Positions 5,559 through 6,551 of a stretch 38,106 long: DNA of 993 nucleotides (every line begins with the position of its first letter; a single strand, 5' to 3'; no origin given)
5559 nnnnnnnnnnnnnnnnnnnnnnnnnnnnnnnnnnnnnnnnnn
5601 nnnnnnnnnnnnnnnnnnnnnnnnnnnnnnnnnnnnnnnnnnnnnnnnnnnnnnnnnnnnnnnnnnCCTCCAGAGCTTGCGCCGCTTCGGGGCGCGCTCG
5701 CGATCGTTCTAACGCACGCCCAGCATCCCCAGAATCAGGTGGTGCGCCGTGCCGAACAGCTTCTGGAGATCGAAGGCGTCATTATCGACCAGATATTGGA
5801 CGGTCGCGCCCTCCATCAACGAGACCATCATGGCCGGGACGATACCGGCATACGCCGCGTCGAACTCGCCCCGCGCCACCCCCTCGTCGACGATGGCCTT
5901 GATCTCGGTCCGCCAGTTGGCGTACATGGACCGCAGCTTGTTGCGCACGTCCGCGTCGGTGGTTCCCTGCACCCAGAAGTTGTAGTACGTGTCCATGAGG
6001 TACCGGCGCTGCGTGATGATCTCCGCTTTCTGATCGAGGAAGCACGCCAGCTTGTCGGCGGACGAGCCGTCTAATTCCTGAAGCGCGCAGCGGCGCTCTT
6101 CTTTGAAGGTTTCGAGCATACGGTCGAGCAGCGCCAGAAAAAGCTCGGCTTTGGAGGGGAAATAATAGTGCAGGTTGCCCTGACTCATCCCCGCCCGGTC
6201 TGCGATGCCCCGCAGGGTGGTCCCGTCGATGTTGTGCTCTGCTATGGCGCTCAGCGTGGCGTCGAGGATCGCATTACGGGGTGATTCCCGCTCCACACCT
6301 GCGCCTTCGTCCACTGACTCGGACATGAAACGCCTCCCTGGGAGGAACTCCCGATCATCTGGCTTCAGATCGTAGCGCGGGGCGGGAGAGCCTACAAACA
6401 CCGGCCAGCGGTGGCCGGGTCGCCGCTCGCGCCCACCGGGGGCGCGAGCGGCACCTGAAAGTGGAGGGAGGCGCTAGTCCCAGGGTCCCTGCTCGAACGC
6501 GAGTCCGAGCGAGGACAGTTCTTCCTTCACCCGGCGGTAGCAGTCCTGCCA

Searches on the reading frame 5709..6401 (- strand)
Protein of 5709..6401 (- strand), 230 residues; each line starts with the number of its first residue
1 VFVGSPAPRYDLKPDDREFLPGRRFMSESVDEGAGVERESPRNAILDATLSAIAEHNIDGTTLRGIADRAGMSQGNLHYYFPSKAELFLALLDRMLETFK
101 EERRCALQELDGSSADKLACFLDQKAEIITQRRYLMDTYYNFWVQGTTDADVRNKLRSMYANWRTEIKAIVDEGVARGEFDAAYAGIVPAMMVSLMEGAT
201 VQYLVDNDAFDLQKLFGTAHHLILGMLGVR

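Call 5: search_protein_families(library=pfam, proteins=[window:5709-6401:-], max_evalue=0.01)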
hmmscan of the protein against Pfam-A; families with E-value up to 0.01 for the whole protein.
window:5709-6401:- (230 aa): 8 families
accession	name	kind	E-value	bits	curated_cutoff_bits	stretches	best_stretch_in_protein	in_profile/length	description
PF00440.29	TetR_N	-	8.6e-16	57.9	24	1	45-91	1-47/47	Bacterial regulatory proteins, tetR family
PF13977.11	TetR_C_6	-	9.1e-11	42.4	27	1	131-221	18-108/115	BetI-type transcriptional repressor, C-terminal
PF16925.10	TetR_C_13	-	6.2e-06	27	27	1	148-208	37-98/109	Tetracyclin repressor-like, C-terminal domain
PF17922.6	TetR_C_17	-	6.6e-06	26.8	26.1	1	119-204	3-90/100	Tetracyclin repressor-like, C-terminal domain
PF16859.10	TetR_C_11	-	0.00017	22.3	32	1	145-195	37-89/113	Tetracyclin repressor-like, C-terminal domain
PF08359.16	TetR_C_4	-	0.00035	21.2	21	1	113-224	21-131/133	YsiA-like protein, C-terminal region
PF17932.6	TetR_C_24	-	0.00083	20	26.4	1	112-197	2-85/114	Tetracyclin repressor-like, C-terminal domain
PF21993.1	TetR_C_13_2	-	0.0033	18.1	27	1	117-212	4-97/103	Transcriptional regulator LmrA/YxaF-like, C-terminal domain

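Call 52: search_protein_families(library=ncbifam, proteins=[window:5709-6401:-], max_evalue=0.01)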
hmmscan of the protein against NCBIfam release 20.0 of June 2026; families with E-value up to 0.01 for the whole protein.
window:5709-6401:- (230 aa): 22 families
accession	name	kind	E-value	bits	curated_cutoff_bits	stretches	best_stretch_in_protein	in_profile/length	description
TIGR03384.1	betaine_BetI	equivalog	1.5e-18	67.1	201.3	1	42-162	10-133/189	choline-binding transcriptional repressor BetI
NF001978.0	PRK00767.1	equivalog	1.7e-17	63.8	118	1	42-158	11-126/197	transcriptional regulator BetI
NF053878.1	FATransRegFadRBac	equivalog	1.8e-13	50.7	200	1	43-225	6-186/190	fatty acid metabolism transcriptional regulator FadR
NF011584.0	PRK15008.1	equivalog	2.3e-12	47.2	230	1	41-101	19-79/212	HTH-type transcriptional regulator RutR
TIGR03613.1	RutR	equivalog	2.3e-12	47.2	368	1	39-99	7-67/202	pyrimidine utilization regulatory protein R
NF041196.1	ScbR_bind_reg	equivalog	1.4e-10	41.6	150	1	42-201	8-163/191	ScbR family autoregulator-binding transcription factor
NF033703.1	transcr_KstR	equivalog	2.6e-10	40.2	280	1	41-135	8-101/185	cholesterol catabolism transcriptional regulator KstR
NF051852.1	efflux_TF_MtrR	exception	8.1e-10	38.8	280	1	41-215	11-189/205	multidrug efflux system transcriptional repressor MtrR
NF011572.0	PRK14996.1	equivalog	8.5e-10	38.8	144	1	37-183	5-145/192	TetR family transcriptional regulator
NF007949.0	PRK10668.1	equivalog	8.3e-09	35.2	271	1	41-215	12-190/216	multidrug efflux transporter transcriptional repressor AcrR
NF053516.1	TranRepPrsAVib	equivalog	2.2e-08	34.2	300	1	37-118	3-84/208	TetR family transcriptional repressor PsrA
NF051457.1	acryl_TF_AcuR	equivalog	6.4e-08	32.1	247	1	38-183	15-162/204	acrylate utilization transcriptional regulator AcuR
NF007430.0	PRK09975.1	equivalog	1.5e-07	30.7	274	1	42-215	13-189/220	acrEF/envCD operon transcriptional regulator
NF037937.1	septum_RefZ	equivalog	3.4e-07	30.3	180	1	42-180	1-138/195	forespore capture DNA-binding protein RefZ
NF053731.1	TransRegFasRMycb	equivalog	1.9e-06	27.8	330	1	34-108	5-79/199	HTH-type transcriptional activator FasR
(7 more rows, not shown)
